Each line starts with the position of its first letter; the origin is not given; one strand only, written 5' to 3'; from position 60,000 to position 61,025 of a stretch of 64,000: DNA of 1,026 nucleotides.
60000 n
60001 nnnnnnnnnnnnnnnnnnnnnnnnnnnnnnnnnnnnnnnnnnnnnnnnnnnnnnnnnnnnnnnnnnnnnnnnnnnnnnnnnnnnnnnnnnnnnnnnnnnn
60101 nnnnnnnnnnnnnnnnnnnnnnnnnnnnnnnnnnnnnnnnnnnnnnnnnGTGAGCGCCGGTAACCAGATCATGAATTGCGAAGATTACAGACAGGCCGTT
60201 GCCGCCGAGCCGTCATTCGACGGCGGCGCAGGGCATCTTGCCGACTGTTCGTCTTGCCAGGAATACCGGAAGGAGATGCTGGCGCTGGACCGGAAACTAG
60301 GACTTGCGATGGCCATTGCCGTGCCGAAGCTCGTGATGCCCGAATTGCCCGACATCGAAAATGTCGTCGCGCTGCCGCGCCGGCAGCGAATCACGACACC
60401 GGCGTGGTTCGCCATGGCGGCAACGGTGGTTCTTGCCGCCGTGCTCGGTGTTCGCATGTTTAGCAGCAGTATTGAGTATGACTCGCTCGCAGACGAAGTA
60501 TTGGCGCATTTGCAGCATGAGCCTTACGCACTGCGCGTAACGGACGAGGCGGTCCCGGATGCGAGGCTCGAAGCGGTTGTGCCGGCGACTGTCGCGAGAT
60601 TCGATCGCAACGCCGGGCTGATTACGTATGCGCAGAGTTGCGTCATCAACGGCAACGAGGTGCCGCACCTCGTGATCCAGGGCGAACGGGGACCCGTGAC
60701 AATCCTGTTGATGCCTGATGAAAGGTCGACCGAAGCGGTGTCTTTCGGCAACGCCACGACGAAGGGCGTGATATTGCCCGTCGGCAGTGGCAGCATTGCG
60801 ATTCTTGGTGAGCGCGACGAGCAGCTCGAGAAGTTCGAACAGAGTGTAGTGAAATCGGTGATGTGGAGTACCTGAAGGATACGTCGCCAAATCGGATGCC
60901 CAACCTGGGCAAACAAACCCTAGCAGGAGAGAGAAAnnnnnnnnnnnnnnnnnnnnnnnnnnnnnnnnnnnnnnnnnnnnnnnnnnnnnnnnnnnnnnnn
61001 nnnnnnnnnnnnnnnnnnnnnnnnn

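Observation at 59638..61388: ECF sigma / ZAS-motif anti-sigma pair driving an orphan secreted EGSCG-repeat (HvfA-like) protein with no maturase genes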

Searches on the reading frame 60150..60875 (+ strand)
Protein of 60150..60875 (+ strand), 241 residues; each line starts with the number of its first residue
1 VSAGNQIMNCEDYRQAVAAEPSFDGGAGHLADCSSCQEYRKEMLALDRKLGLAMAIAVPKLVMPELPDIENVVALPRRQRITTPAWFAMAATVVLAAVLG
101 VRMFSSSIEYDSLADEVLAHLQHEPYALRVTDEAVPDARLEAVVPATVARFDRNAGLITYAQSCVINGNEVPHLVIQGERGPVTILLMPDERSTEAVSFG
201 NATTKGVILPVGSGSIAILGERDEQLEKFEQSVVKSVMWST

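Call 3: search_protein_families(library=pfam, proteins=[window:60150-60875:+], max_evalue=0.01)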
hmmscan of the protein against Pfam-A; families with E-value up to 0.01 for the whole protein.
window:60150-60875:+ (241 aa): 1 family
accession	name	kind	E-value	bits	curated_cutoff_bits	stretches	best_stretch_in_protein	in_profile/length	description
PF11859.13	DUF3379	-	2.1e-33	116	33.2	1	8-235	1-230/232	Protein of unknown function (DUF3379)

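Call 4: search_protein_families(library=ncbifam, proteins=[window:60150-60875:+], max_evalue=0.01)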
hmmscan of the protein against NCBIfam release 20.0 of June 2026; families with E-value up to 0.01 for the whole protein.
window:60150-60875:+ (241 aa): 0 families

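Call 52: search_protein_representatives(protein=window:60150-60875:+)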
Query: 241 residues. Proteins with E-value up to 0.001 (for the whole library): 1364; up to 1e-10: 772; up to 1e-30: 56. The best 150 are listed.
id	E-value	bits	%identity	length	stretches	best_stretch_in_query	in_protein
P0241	5.2e-79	281.3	56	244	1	1-241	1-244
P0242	6.5e-72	258.1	55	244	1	8-240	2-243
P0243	1.8e-70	253.4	53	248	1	2-240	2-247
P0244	1.8e-58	214.2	66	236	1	1-152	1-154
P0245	1.6e-57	211.0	46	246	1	5-241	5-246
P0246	2.8e-56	207.0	45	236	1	8-240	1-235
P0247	5.8e-55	202.7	47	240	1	10-240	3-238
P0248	4.6e-54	199.7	55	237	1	1-182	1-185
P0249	1.1e-53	198.5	54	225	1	46-241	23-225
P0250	4.7e-53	196.4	64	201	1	8-157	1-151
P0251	6.7e-53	195.9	46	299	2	41-241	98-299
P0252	2.8e-52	193.9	62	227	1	43-192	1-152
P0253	1.6e-51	191.4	48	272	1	8-215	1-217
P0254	2.8e-50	187.4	46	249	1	8-239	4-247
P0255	7.4e-50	186.0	69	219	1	107-241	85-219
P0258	1.0e-48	182.3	42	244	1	8-240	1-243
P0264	3.0e-40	154.5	41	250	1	7-237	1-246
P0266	1.9e-37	145.4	39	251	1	8-241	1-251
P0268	5.6e-37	143.9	40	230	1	8-239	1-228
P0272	4.2e-36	141.0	39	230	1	8-240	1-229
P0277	1.2e-34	136.2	36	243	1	8-240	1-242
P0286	5.4e-32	127.6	36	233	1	8-240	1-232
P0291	2.8e-31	125.3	32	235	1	8-240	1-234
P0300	6.6e-30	120.7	31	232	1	8-235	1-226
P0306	2.8e-29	118.7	32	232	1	8-241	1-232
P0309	1.3e-28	116.5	32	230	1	7-239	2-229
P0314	3.6e-28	115.1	32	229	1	8-240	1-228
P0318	8.7e-28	113.8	33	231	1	8-241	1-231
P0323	1.6e-27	113.0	34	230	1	8-241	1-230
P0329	1.3e-26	110.0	31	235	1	8-240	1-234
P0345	7.0e-26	107.6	32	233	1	8-240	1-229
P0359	4.0e-25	105.1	30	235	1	9-240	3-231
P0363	6.9e-25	104.3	31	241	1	8-241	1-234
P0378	5.1e-24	101.5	31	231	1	8-240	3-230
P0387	1.8e-23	99.7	30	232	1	8-221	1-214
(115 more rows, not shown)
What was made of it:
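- On DUF3379 (PF11859): The family has 1364 representative clusters at E <= 0.001 (call 52).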

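Call 53: list_cluster_members(proteins=[P0258, P0264, P0266, P0268, P0272, P0277, P0286, P0291, P0300, P0314])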
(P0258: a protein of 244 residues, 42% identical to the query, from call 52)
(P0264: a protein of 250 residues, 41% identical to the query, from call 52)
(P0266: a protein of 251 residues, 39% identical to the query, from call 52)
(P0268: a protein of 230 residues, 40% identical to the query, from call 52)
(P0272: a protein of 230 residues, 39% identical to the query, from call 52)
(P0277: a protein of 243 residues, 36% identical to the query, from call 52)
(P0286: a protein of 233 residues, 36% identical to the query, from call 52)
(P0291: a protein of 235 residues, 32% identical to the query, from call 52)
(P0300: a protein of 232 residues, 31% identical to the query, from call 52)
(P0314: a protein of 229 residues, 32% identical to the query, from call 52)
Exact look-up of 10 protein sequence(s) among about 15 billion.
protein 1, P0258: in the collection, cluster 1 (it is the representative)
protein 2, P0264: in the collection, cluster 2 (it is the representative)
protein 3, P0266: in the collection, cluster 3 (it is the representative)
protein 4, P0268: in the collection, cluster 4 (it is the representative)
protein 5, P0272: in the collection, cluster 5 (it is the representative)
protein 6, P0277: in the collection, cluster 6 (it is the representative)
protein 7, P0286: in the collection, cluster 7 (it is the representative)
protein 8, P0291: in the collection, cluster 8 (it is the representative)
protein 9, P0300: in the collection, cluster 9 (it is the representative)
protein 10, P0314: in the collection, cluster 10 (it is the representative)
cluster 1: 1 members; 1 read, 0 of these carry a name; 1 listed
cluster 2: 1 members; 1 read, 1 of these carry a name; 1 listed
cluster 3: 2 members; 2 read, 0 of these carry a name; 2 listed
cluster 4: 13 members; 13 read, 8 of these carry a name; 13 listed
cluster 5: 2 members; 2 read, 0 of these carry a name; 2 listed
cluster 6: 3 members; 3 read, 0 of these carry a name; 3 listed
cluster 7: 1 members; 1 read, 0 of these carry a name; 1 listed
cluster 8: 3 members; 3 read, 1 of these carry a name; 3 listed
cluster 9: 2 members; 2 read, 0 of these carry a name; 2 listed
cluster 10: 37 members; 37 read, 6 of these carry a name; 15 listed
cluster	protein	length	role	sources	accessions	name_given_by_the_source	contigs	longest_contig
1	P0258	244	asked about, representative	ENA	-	-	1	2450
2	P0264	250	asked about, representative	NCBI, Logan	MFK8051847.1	MAG: DUF3379 family protein [Woeseiaceae bacterium]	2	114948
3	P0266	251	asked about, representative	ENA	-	-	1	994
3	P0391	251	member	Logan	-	-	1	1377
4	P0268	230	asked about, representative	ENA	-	-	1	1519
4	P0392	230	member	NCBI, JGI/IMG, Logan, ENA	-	hypothetical protein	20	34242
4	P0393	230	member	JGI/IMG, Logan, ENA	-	hypothetical protein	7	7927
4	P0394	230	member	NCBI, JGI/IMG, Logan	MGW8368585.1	MAG: DUF3379 family protein [Gammaproteobacteria bacterium]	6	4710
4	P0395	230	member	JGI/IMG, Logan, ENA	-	hypothetical protein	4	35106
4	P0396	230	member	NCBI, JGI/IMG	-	hypothetical protein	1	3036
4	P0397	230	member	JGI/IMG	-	hypothetical protein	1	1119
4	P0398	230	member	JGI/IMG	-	hypothetical protein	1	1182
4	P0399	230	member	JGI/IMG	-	hypothetical protein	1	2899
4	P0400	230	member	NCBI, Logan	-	-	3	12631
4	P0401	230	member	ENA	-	-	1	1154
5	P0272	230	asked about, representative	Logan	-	-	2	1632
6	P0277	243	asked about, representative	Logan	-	-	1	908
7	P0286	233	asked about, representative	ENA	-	-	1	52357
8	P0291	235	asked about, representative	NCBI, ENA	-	-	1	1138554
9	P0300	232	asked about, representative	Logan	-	-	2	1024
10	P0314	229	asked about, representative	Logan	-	-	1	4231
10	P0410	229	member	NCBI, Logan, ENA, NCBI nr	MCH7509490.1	MAG: DUF3379 family protein [Proteobacteria bacterium] | DUF3379 family protein [Pseudomonadota bacterium]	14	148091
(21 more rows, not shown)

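Call 54: find_encoding_contigs(protein=P0291, flank=10000, max_places=2)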
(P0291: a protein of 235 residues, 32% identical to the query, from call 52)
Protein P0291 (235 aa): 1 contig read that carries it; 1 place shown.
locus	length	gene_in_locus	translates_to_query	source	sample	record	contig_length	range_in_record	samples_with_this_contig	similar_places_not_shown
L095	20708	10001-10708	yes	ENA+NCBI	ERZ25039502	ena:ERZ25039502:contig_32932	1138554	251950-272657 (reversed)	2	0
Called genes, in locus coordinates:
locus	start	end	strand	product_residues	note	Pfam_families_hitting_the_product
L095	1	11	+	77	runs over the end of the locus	PF00290:Trp_syntA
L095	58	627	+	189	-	PF18306:LDcluster4, PF03641:Lysine_decarbox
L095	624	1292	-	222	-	-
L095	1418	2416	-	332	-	PF28239:Npun_R2479 (faint)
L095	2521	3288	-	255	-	PF03372:Exo_endo_phos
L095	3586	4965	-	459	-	PF01432:Peptidase_M3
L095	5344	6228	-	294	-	PF12483:GIDE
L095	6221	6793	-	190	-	PF04011:LemA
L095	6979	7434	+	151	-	PF00132:Hexapep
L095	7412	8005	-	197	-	PF01488:Shikimate_DH, PF18317:SDH_C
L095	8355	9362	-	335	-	PF00490:ALAD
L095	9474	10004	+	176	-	PF04542:Sigma70_r2, PF04545:Sigma70_r4 (faint), PF08281:Sigma70_r4_2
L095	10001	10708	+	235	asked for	PF11859:DUF3379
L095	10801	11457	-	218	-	PF03352:Adenine_glyco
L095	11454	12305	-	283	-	PF04378:RsmJ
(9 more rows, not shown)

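Call 56: find_encoding_contigs(protein=P0392, flank=10000, max_places=3)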
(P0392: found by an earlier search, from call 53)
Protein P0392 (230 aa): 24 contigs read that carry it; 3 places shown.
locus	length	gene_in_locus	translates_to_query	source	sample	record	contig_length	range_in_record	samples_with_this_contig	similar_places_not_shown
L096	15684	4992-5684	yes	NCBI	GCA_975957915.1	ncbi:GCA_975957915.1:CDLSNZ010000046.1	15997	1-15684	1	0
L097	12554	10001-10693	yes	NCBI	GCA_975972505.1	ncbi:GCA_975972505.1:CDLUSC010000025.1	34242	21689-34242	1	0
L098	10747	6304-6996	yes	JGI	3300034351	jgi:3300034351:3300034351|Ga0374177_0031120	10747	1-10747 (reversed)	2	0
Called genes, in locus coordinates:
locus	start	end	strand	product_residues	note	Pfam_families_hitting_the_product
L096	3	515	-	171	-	?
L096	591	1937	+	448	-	PF00890:FAD_binding_2 (faint), PF07992:Pyr_redox_2, PF12831:FAD_oxidored (weak), PF13738:Pyr_redox_3, PF00070:Pyr_redox, PF02852:Pyr_redox_dim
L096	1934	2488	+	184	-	PF00132:Hexapep (weak)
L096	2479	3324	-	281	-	PF08501:Shikimate_dh_N, PF01488:Shikimate_DH, PF18317:SDH_C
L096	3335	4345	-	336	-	PF00490:ALAD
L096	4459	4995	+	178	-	PF04542:Sigma70_r2, PF22029:PhyR_sigma2 (weak), PF04545:Sigma70_r4 (faint), PF08281:Sigma70_r4_2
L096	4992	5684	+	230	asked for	PF11859:DUF3379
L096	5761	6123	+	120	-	-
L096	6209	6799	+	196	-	PF03352:Adenine_glyco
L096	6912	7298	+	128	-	PF01124:MAPEG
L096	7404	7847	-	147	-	PF00903:Glyoxalase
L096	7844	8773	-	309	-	PF01218:Coprogen_oxidas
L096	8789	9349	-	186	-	PF01300:Sua5_yciO_yrdC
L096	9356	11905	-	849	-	PF01751:Toprim, PF01131:Topoisom_bac, PF13368:Toprim_C_rpt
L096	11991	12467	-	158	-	PF04361:DUF494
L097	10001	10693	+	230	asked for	PF11859:DUF3379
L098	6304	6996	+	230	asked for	PF11859:DUF3379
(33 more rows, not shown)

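Call 58: list_cluster_members(proteins=[P0306, P0309, P0318, P0323, P0329, P0345, P0359, P0363, P0378, P0387])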
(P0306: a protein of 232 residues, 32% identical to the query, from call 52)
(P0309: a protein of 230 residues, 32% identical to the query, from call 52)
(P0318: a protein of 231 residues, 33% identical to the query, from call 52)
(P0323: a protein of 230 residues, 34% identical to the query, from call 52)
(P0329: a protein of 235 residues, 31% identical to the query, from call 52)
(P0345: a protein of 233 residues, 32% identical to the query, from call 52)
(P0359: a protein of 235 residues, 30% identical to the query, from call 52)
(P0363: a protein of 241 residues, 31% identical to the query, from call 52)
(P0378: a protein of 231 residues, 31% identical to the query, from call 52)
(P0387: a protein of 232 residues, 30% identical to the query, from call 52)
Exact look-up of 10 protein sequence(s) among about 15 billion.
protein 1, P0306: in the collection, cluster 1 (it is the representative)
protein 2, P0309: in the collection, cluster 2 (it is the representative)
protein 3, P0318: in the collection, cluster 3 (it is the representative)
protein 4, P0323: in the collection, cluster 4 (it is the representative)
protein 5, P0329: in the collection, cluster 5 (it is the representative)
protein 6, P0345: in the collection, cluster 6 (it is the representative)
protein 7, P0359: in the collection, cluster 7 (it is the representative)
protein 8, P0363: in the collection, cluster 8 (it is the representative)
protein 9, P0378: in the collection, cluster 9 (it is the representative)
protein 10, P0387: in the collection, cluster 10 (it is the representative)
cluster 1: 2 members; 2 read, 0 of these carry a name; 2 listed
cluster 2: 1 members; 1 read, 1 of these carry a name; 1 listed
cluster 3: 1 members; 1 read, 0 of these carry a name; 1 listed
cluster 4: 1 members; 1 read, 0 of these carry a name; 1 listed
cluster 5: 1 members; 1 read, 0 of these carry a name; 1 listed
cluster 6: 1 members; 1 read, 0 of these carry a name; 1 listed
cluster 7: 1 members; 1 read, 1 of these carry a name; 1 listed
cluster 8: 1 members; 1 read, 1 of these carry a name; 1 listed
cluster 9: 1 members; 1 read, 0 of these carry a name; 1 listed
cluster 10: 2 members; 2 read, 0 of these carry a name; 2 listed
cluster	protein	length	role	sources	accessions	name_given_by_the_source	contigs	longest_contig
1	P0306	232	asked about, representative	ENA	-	-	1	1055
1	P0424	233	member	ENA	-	-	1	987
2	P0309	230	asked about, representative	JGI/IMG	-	hypothetical protein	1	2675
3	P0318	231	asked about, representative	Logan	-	-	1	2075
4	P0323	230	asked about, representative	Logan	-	-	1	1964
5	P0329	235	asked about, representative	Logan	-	-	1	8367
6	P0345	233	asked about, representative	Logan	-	-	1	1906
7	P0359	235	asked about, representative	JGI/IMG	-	hypothetical protein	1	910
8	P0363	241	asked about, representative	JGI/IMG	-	hypothetical protein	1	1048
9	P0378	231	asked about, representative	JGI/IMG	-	-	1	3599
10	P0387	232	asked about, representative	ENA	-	-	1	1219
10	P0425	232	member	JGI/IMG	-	-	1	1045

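Call 59: find_encoding_contigs(protein=P0410, flank=10000, max_places=2)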
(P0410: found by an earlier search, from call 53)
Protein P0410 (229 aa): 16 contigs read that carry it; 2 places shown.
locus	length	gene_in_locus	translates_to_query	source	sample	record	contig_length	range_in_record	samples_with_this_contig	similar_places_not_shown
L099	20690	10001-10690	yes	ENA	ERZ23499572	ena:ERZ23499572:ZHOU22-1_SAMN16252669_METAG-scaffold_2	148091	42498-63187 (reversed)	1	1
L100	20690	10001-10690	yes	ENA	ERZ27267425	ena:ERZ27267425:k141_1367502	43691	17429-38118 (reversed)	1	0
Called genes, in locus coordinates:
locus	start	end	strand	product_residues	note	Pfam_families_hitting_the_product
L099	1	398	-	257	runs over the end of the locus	PF03372:Exo_endo_phos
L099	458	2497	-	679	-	PF19310:TOP_N, PF01432:Peptidase_M3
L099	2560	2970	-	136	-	-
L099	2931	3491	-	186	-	-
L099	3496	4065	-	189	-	PF04011:LemA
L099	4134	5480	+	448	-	PF01262:AlaDh_PNT_C (faint), PF07992:Pyr_redox_2, PF12831:FAD_oxidored, PF13738:Pyr_redox_3, PF00070:Pyr_redox, PF02852:Pyr_redox_dim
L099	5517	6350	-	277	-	PF08501:Shikimate_dh_N, PF01488:Shikimate_DH, PF18317:SDH_C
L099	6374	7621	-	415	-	PF01384:PHO4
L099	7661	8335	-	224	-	PF01865:PhoU_div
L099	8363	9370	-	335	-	PF00490:ALAD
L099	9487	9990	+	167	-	PF04542:Sigma70_r2, PF08281:Sigma70_r4_2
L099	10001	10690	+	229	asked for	PF11859:DUF3379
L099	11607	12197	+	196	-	PF03352:Adenine_glyco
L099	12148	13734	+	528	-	PF01546:Peptidase_M20, PF07687:M20_dimer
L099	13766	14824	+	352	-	PF01699:Na_Ca_ex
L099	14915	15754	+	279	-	-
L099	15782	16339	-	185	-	PF04636:PA26, PF02627:CMD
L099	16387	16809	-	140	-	PF00903:Glyoxalase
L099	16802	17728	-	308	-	PF01218:Coprogen_oxidas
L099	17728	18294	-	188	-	PF01300:Sua5_yciO_yrdC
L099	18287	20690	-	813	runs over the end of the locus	PF01751:Toprim, PF01131:Topoisom_bac, PF13368:Toprim_C_rpt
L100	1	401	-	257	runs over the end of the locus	PF03372:Exo_endo_phos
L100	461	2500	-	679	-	PF19310:TOP_N, PF01432:Peptidase_M3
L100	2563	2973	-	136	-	-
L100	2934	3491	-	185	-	-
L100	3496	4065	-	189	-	PF04011:LemA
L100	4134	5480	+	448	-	PF01262:AlaDh_PNT_C (faint), PF07992:Pyr_redox_2, PF12831:FAD_oxidored, PF13738:Pyr_redox_3, PF00070:Pyr_redox, PF02852:Pyr_redox_dim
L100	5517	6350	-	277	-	PF08501:Shikimate_dh_N, PF01488:Shikimate_DH, PF18317:SDH_C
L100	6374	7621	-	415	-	PF01384:PHO4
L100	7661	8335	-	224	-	PF01865:PhoU_div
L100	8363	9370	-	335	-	PF00490:ALAD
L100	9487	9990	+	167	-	PF04542:Sigma70_r2, PF08281:Sigma70_r4_2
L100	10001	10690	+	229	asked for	PF11859:DUF3379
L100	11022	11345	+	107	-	-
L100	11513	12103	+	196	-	PF03352:Adenine_glyco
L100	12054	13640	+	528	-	PF01546:Peptidase_M20, PF07687:M20_dimer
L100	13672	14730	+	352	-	PF01699:Na_Ca_ex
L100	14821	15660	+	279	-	-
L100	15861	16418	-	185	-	PF04636:PA26, PF02627:CMD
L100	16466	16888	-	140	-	PF00903:Glyoxalase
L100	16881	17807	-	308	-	PF01218:Coprogen_oxidas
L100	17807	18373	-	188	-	PF01300:Sua5_yciO_yrdC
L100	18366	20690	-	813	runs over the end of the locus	PF01751:Toprim, PF01131:Topoisom_bac, PF13368:Toprim_C_rpt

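Call 61: search_dna_similar(query=window:60150-60875:+, collection=plasmids, mode=protein, max_evalue=0.001, max_rows=20)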
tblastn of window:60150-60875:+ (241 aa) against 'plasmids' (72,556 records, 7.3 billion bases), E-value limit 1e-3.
Records with a match: 4; places in all: 4; records where one place covers at least 80% of the query: 3.
Best place of each record, by identity: <60% 4.
By first word of the organism name: Pseudoalteromonas 2; Aeromonas 1; Vibrio 1.
By predicted mobility (MOB-suite, as given by PLSDB): non-mobilizable 3; mobilizable 1.
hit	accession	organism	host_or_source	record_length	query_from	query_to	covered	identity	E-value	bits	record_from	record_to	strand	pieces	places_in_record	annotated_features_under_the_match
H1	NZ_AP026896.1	Aeromonas caviae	Microbe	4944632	29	240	88%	27.3%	1e-7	59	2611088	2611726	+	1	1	none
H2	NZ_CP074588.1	Pseudoalteromonas piscicida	mixed culture,water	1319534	3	239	98%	24.3%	5e-9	64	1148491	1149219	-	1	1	none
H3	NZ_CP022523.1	Pseudoalteromonas sp. NC201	pure culture,sea water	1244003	2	239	99%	23.8%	4e-9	64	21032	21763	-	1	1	none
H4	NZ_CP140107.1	Vibrio alfacsensis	Scophthalmus maximus,intestinal tract ...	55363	112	227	48%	31.6%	4e-10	66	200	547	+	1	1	none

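Call 62: get_annotated_region(hit=H2, flank=8000)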
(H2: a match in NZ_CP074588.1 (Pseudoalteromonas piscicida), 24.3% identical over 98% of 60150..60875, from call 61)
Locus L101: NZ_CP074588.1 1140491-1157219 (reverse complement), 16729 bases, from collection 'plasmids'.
description: Pseudoalteromonas piscicida strain 2515 plasmid unnamed, complete sequence
organism: Pseudoalteromonas piscicida (NCBI taxid 43662)
taxonomy: Bacteria; Pseudomonadota; Gammaproteobacteria; Alteromonadales; Pseudoalteromonadaceae; Pseudoalteromonas; Pseudoalteromonas piscicida
host: -; source: mixed culture,water; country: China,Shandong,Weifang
typing (MOB-suite, as given by PLSDB): non-mobilizable
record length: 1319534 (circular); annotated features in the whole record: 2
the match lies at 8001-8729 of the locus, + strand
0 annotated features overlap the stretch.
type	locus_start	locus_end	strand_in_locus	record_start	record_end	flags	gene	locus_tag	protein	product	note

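Call 63: get_annotated_region(hit=H1, flank=8000)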
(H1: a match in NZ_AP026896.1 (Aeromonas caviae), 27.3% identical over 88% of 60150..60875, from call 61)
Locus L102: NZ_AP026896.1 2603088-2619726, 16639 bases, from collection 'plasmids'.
description: Aeromonas caviae strain KAM479 plasmid pKAM479_3, complete sequence
organism: Aeromonas caviae (NCBI taxid 648)
taxonomy: Bacteria; Pseudomonadota; Gammaproteobacteria; Aeromonadales; Aeromonadaceae; Aeromonas; Aeromonas caviae
host: -; source: Microbe; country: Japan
typing (MOB-suite, as given by PLSDB): non-mobilizable
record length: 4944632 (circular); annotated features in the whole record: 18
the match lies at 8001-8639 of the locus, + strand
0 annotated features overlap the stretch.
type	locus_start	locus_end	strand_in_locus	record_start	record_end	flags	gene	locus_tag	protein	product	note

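Call 98: predict_structure(alignment_id=A4)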
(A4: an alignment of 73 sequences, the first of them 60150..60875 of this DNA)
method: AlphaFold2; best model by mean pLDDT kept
length: 241 residues; sequences in the alignment: 73
mean_pLDDT: 89.7   pTM: 0.63
mean pLDDT of the five models: 89.7, 89.1, 89.1, 89.1, 88.7
residues with pLDDT >= 90: 164; 70-90: 55; 50-70: 21; < 50: 1
segments of 3 or more residues with pLDDT < 50: none
pLDDT, mean of each block of 10 residues (from residue 1): 73 98 95 98 97 89 79 68 81 90 65 91 94 96 91 90 96 97 97 96 97 96 96 86 54
secondary structure, 60 per line:
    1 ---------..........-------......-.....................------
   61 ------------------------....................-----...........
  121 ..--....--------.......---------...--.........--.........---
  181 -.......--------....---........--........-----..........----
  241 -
elements in order: H10-19 H27-32 H34-54 H85-104 H110-122 H125-128 H137-143 E158-166 E169-177 E182-188 E197-200 E204-211 E214-221 H227-236
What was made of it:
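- On ZAS (zinc-binding anti-sigma) factors: The model shows a three-helix N-terminal domain (call 98).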
